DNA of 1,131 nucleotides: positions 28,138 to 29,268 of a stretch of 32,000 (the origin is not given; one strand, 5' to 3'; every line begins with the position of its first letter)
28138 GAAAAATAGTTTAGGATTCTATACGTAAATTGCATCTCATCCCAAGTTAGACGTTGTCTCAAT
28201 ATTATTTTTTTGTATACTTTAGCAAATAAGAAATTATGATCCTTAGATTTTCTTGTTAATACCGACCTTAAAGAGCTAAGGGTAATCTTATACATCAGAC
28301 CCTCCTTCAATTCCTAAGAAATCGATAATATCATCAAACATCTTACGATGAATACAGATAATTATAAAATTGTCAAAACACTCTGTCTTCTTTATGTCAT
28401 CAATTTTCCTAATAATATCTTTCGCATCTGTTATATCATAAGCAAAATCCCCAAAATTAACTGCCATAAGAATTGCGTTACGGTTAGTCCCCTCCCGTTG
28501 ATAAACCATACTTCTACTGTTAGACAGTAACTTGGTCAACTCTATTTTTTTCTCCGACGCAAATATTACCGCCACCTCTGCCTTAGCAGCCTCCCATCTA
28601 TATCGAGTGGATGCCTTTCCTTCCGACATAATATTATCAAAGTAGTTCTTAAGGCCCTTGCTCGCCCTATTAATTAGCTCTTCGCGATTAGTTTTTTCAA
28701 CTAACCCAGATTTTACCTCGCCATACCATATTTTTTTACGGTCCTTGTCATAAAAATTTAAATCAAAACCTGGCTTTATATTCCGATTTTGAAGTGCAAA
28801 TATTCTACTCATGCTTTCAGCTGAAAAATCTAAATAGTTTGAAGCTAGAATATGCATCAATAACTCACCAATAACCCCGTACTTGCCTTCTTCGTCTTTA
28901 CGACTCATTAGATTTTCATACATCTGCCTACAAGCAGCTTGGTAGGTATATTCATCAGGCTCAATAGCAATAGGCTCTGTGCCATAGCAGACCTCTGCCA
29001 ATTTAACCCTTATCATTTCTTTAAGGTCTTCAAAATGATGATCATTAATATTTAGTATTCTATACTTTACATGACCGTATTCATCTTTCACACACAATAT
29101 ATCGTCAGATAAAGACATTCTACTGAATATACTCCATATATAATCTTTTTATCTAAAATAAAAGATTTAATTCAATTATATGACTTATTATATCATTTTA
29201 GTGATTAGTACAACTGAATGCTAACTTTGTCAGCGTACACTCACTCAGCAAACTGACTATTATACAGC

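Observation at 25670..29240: AT-rich two-gene nuclease-helicase island: Hachiman-like defence module in an otherwise housekeeping neighbourhood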

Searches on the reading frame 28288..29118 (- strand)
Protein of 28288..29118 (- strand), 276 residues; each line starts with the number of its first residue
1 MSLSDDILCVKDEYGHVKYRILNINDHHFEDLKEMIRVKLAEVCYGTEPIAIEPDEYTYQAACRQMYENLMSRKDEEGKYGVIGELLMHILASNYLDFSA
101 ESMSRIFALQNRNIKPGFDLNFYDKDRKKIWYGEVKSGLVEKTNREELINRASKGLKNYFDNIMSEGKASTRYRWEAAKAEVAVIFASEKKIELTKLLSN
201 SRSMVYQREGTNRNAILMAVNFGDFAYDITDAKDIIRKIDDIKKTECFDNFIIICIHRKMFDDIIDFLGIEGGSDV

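Call 3: search_protein_families(library=pfam, proteins=[window:28288-29118:-], max_evalue=1)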
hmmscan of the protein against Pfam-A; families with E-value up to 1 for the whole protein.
window:28288-29118:- (276 aa): 1 family
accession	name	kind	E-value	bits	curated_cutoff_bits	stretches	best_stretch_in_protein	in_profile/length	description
PF08878.16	HamA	-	1.1e-06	29.1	25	1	31-239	2-198/230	HamA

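Call 4: search_protein_families(library=padloc, proteins=[window:28288-29118:-], max_evalue=1)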
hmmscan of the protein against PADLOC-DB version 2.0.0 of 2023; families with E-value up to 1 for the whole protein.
window:28288-29118:- (276 aa): 2 families
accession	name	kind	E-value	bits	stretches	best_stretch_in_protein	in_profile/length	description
PDLC00150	HamA1|HamA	-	0.00015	19.3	1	69-156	93-184/310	DUF1837 domain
PDLC00170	HamA1|HamA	-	0.0017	15.8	1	60-136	67-141/279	DUF1837 domain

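Call 5: search_protein_families(library=ncbifam, proteins=[window:28288-29118:-], max_evalue=1)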
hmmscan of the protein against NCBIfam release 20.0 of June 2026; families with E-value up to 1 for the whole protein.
window:28288-29118:- (276 aa): 0 families

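Call 7: search_solved_structures(query=window:28288-29118:-, max_evalue=10, show_alignments=2)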
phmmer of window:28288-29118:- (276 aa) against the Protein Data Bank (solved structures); distinct sequences matched with E-value up to 10: 1.
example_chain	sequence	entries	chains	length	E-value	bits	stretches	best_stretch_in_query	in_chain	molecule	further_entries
8a22_Al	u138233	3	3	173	0.56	12.6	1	134-180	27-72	bL17m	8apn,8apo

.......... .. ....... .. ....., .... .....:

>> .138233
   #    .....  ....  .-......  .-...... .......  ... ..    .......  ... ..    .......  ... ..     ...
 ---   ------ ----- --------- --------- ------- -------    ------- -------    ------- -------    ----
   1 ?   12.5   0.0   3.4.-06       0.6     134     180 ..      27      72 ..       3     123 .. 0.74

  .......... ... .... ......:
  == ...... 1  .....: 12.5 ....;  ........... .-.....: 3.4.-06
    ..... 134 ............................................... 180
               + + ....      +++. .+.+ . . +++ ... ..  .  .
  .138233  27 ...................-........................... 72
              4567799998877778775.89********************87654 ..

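Call 13: find_encoding_contigs(protein=window:28288-29118:-, flank=10000, max_places=10)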
Protein window:28288-29118:- (276 aa): 23 contigs read that carry it; 10 places shown.
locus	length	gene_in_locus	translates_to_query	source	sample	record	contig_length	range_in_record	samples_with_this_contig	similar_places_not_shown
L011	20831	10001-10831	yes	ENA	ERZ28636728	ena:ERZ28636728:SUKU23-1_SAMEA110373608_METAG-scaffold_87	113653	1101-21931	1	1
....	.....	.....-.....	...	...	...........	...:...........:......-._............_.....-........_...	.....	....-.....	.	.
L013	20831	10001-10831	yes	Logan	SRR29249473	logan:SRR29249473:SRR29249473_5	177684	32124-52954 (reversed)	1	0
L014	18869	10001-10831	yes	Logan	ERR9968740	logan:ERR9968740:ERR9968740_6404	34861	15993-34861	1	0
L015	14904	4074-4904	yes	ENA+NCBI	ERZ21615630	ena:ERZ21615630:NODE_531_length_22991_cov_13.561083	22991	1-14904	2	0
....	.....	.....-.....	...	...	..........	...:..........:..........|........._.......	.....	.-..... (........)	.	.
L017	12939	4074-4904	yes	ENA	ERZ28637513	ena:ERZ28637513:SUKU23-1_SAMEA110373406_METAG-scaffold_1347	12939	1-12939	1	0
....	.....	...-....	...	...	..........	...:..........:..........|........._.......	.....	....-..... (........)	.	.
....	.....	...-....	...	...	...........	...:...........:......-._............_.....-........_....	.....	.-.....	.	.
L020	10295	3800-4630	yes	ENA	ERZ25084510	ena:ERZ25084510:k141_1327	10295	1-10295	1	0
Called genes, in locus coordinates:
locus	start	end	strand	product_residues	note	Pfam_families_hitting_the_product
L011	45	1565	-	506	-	PF00884:Sulfatase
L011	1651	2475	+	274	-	PF00497:SBP_bac_3, PF10613:Lig_chan-Glu_bd (weak)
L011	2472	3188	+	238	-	PF00528:BPD_transp_1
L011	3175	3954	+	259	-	PF02463:SMC_N (faint), PF00005:ABC_tran, PF13304:AAA_21 (weak)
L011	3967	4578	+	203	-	-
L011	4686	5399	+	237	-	-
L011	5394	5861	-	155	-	PF00293:NUDIX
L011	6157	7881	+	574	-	PF00664:ABC_membrane, PF00005:ABC_tran, PF02463:SMC_N (faint)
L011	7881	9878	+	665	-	PF00664:ABC_membrane, PF00005:ABC_tran, PF02463:SMC_N (faint)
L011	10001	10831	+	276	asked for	PF08878:HamA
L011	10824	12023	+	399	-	PF04851:ResIII (weak), PF00270:DEAD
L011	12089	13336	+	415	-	-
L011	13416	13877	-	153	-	PF01161:PBP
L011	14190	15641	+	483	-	PF03109:ABC1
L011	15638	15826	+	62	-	-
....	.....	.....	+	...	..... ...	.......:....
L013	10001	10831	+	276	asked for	PF08878:HamA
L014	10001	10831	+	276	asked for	PF08878:HamA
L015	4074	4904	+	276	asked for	PF08878:HamA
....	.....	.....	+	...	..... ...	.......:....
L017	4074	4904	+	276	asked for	PF08878:HamA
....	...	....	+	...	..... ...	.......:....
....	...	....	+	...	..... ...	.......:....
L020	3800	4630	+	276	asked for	PF08878:HamA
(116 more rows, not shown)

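Call 25: find_homologous_proteins(query=window:28288-29118:-, max_evalue=0.001)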
Query window:28288-29118:- (276 aa): 23 proteins with E <= 0.001 among 382 candidates.
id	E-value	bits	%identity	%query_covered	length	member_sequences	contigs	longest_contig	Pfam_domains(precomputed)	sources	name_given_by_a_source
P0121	1.4e-158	544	89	99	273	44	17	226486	PF08878.17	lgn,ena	-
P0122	4.5e-158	542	88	99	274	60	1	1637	PF08878.17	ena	-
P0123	2.0e-150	517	85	100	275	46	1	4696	PF08878.17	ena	-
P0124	6.6e-143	493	82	99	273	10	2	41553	PF08878.17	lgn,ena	-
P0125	2.5e-142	491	80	99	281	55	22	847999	PF08878.17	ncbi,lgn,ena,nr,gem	ncbi:DUF1837 domain-containing protein [Candidatus Saccharibacteria bacterium oral taxon 488]|nr:DUF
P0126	3.2e-113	395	64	100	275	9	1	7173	PF08878.17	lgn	-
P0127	9.9e-113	394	63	100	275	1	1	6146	PF08878.17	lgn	-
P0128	1.2e-107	377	61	99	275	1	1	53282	PF08878.17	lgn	-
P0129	1.4e-95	338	81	69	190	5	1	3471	PF08878.17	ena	-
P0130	1.2e-91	325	56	100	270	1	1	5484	PF08878.17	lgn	-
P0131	6.7e-89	316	57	93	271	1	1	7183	PF08878.17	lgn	-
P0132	2.5e-87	311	55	93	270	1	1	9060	PF08878.17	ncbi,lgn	-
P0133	1.6e-86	308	53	100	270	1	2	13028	PF08878.17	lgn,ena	-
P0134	1.9e-86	308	55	93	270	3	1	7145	PF08878.17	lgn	-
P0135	2.4e-86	307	55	93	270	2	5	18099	-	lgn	-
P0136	9.1e-85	302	56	93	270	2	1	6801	PF08878.17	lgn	-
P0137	1.2e-84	302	55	93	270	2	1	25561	PF08878.17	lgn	-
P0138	4.0e-84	300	52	100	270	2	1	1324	PF08878.17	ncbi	-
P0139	1.5e-82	295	55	93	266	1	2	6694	PF08878.17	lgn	-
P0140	5.8e-82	293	54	91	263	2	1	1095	PF08878.17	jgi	-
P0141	1.5e-81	292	52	93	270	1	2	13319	PF08878.17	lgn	-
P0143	8.1e-74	266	49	100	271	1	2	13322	PF08878.17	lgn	-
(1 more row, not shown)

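Call 27: search_solved_structures(query=A1, max_evalue=10, show_alignments=3)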
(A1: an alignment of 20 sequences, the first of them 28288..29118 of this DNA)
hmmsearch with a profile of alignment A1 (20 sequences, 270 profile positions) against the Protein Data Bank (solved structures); distinct sequences matched with E-value up to 10: 0.

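Call 31: predict_structure(alignment_id=A1)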
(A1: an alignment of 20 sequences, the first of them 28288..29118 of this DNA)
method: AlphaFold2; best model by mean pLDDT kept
length: 276 residues; sequences in the alignment: 20
mean_pLDDT: 64.2   pTM: 0.69
mean pLDDT of the five models: 64.2, 60.9, 60.8, 55.3, 49.1
residues with pLDDT >= 90: 7; 70-90: 98; 50-70: 121; < 50: 50
segments of 3 or more residues with pLDDT < 50: 48-55, 103-118, 181-200, 208-212
pLDDT, mean of each block of 10 residues (from residue 1): 65 63 81 85 59 54 79 77 76 67 48 44 53 59 69 70 62 55 44 46 52 54 58 74 67 77 90 76
secondary structure, 60 per line:
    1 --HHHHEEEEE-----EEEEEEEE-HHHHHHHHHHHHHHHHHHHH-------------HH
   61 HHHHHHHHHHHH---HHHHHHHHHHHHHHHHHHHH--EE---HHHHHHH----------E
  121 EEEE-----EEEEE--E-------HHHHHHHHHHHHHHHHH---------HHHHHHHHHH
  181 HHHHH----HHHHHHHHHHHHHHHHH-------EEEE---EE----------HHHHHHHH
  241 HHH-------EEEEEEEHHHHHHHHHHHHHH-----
elements in order: H3-6 E7-11 E17-24 H26-45 H59-72 H76-95 H103-109 E120-124 E130-134 H145-161 H171-185 H190-206 E214-217 H233-243 E251-257 H258-271

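Call 33: fold_search(model_id=the predicted structure, library=pdb)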
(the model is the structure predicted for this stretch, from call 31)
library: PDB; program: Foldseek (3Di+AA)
matches with E <= 10: 205; with E <= 0.001: 0
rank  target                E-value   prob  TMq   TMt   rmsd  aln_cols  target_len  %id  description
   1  9g6k_LC               2.2e-01  0.04  0.13  0.10  22.2       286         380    9  LSU structure derived from the LSU sample of the mitoribosome from T. gondii. (released 2024-12-11)
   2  8zx1_D                3.3e-01  0.09  0.13  0.11  16.4       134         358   13  Cryo-EM structure of E.coli spermidine transporter PotABC in nanodisc (released 2024-10-09)
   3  9qee_A                3.7e-01  0.04  0.13  0.07  19.7       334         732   10  Cryo-EM structure of a DNA-bound XPF-ERCC1-SLX4(330-555)-SLX4IP complex (released 2025-12-17)
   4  3age_A                4.6e-01  0.18  0.18  0.13   8.7       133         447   12  Crystal structure of Mglu in its L-glutamate binding form in the presence of 4.3M NaCl (released 2011-04-13)
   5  2j7p_A                7.8e-01  0.04  0.15  0.14  19.5       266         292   10  GMPPNP-stabilized NG domain complex of the SRP GTPases Ffh and FtsY (released 2006-12-11)
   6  9ge6_B                8.3e-01  0.05  0.12  0.13  17.1       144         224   12  Structure of E. coli YbbAP (released 2025-05-28)
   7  8s02_B                8.8e-01  0.03  0.14  0.11  21.1       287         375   10  BzdNO-benzoyl-CoA complex (released 2025-03-05)
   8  8tzj_A                9.8e-01  0.04  0.16  0.19  16.8       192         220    6  Cryo-EM structure of Vibrio cholerae FtsE/FtsX complex (released 2023-12-20)
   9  9ge8_B                1.0e+00  0.06  0.13  0.15  16.1       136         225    7  Structure of E. coli YbbAP-TesA with bound ATP analogue (released 2025-05-28)
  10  1f3o                  1.0e+00  0.04  0.13  0.15  17.0       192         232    9  Crystal structure of MJ0796 ATP-binding cassette (released 2001-07-25)
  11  8zx1_A                1.2e+00  0.04  0.13  0.11  16.4       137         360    9  Cryo-EM structure of E.coli spermidine transporter PotABC in nanodisc (released 2024-10-09)
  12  9i05_Xm               1.2e+00  0.02  0.13  0.11  21.2       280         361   10  Cryo-EM structure of the large subunit of the mitochondrial ribosome from Toxoplasma gondii (released 2025-06-11)
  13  1jad_A                1.4e+00  0.02  0.12  0.13  31.0       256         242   12  C-terminal Domain of Turkey PLC-beta (released 2001-12-28)
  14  7uxt_B                1.5e+00  0.02  0.16  0.12  19.7       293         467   11  Crystal structure of ligand-free SeThsA (released 2022-09-07)
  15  5cb5_O                1.8e+00  0.07  0.13  0.19  14.3        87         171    9  Structural Insights into the Mechanism of Escherichia coli Ymdb (released 2015-11-04)
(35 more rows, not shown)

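Call 43: search_protein_representatives(alignment_id=A1)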
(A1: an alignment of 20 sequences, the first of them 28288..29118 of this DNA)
Query: 20 sequences, 270 profile positions. Proteins with E-value up to 0.001 (for the whole library): 263; up to 1e-10: 219; up to 1e-30: 16. The best 150 are listed.
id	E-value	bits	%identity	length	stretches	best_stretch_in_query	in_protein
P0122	3.5e-136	469.2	-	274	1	1-267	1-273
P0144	1.4e-84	300.0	-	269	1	3-269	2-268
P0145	5.1e-74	265.4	-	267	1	4-266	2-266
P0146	6.5e-72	258.5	-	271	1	12-267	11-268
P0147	8.4e-70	251.6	-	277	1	14-267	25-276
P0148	1.2e-67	244.6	-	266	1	11-267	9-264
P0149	1.2e-58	215.0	-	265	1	13-267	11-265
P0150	5.5e-58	212.8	-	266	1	16-267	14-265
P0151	8.8e-38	146.6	-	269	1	14-266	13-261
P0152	4.2e-36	141.1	-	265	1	10-268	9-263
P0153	7.6e-34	133.7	-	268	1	11-265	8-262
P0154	2.8e-33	131.8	-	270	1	23-267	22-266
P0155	4.4e-32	127.9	-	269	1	17-266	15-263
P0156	7.8e-32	127.1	-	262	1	23-266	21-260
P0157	1.6e-31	126.0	-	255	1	24-265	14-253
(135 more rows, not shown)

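Call 46: search_solved_structures(query=A3, max_evalue=10, show_alignments=3)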
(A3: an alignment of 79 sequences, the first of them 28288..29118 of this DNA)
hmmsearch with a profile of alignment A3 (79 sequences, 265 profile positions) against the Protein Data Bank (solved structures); distinct sequences matched with E-value up to 10: 0.

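Call 47: search_protein_families(library=pfam, alignment_id=A3, max_evalue=0.001)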
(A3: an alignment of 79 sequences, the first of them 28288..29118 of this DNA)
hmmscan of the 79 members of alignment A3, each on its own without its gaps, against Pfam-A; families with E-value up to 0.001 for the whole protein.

A. member 1, window:28288-29118:- (276 aa): 1 family
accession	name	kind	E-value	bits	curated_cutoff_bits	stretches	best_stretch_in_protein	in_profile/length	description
PF08878.16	HamA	-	1.1e-06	29.1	25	1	31-239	2-198/230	HamA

B. families by the number of members that match (of 79 scanned): 3 families
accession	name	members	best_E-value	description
PF08878.16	HamA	41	2.1e-13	HamA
PF05135.19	Phage_connect_1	1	8e-05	Phage gp6-like head-tail connector protein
PF09468.16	RNase_H2-Ydr279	1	0.0004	Ydr279p protein family (RNase H2 complex component) wHTH domain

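Call 71: find_encoding_contigs(protein=P0125, flank=7000, max_places=4)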
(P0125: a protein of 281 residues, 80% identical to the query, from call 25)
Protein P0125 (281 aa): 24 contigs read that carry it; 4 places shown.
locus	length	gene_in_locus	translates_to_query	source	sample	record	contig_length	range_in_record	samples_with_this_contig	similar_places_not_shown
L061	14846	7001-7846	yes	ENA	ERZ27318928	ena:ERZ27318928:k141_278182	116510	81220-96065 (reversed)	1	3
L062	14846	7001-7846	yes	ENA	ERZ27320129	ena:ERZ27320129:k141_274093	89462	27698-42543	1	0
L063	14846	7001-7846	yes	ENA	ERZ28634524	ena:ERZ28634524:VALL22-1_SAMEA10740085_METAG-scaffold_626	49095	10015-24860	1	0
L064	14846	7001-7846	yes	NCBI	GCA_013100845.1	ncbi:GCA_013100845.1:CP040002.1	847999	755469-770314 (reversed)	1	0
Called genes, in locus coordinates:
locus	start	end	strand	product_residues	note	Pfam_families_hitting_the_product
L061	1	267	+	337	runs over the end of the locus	PF00106:adh_short (weak), PF01073:3Beta_HSD, PF01370:Epimerase, PF02719:Polysacc_synt_2, PF04321:RmlD_sub_bind, PF05368:NmrA (faint), PF13460:NAD_binding_10 (weak), PF16363:GDP_Man_Dehyd, +1 more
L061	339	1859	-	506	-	PF00884:Sulfatase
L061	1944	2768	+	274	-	PF00497:SBP_bac_3, PF10613:Lig_chan-Glu_bd (weak)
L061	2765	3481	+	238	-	PF00528:BPD_transp_1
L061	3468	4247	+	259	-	PF02463:SMC_N (faint), PF00005:ABC_tran, PF13304:AAA_21 (weak)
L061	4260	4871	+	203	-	-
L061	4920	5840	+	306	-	-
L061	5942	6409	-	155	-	PF00293:NUDIX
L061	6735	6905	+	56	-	-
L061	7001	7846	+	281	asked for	PF08878:HamA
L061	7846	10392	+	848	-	PF00270:DEAD, PF04851:ResIII (weak)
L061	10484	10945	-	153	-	PF01161:PBP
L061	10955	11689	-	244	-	-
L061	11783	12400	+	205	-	PF05711:TylF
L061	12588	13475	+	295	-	PF04892:VanZ-LLP1, PF06271:RDD (weak)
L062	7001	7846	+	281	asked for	PF08878:HamA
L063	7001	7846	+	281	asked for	PF08878:HamA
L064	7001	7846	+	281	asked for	PF08878:HamA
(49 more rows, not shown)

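Call 72: find_encoding_contigs(protein=P0121, flank=7000, max_places=4)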
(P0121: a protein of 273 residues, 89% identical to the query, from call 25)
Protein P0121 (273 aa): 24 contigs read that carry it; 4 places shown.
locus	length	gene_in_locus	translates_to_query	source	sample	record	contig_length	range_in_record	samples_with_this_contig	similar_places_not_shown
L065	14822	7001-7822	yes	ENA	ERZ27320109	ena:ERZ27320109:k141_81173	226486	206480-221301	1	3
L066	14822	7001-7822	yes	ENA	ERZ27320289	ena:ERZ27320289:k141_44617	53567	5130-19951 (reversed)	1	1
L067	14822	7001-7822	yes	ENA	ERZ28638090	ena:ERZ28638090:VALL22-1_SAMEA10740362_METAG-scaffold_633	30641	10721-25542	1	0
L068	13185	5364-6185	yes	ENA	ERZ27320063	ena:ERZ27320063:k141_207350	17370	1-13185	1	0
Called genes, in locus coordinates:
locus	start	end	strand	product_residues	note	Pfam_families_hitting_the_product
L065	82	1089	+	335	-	PF00512:HisKA, PF13581:HATPase_c_2 (weak), PF02518:HATPase_c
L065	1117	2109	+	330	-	PF01633:Choline_kinase (weak)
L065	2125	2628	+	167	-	PF13671:AAA_33 (weak)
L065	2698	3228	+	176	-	PF03551:PadR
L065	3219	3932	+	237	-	PF02463:SMC_N (faint), PF00005:ABC_tran, PF13304:AAA_21 (faint)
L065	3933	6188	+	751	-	PF02687:FtsX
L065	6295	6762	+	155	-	PF00085:Thioredoxin, PF13098:Thioredoxin_2 (weak)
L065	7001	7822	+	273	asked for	PF08878:HamA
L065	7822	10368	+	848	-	PF00270:DEAD, PF04851:ResIII (weak)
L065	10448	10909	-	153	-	PF01161:PBP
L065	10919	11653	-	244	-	-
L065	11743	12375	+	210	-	PF05711:TylF, PF13578:Methyltransf_24 (weak)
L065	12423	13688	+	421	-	PF02274:ADI, PF19420:DDAH_eukar (weak)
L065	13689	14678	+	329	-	PF02729:OTCace_N, PF00185:OTCace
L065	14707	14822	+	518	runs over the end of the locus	PF03606:DcuC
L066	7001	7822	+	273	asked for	PF08878:HamA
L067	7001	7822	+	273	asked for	PF08878:HamA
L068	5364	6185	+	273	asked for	PF08878:HamA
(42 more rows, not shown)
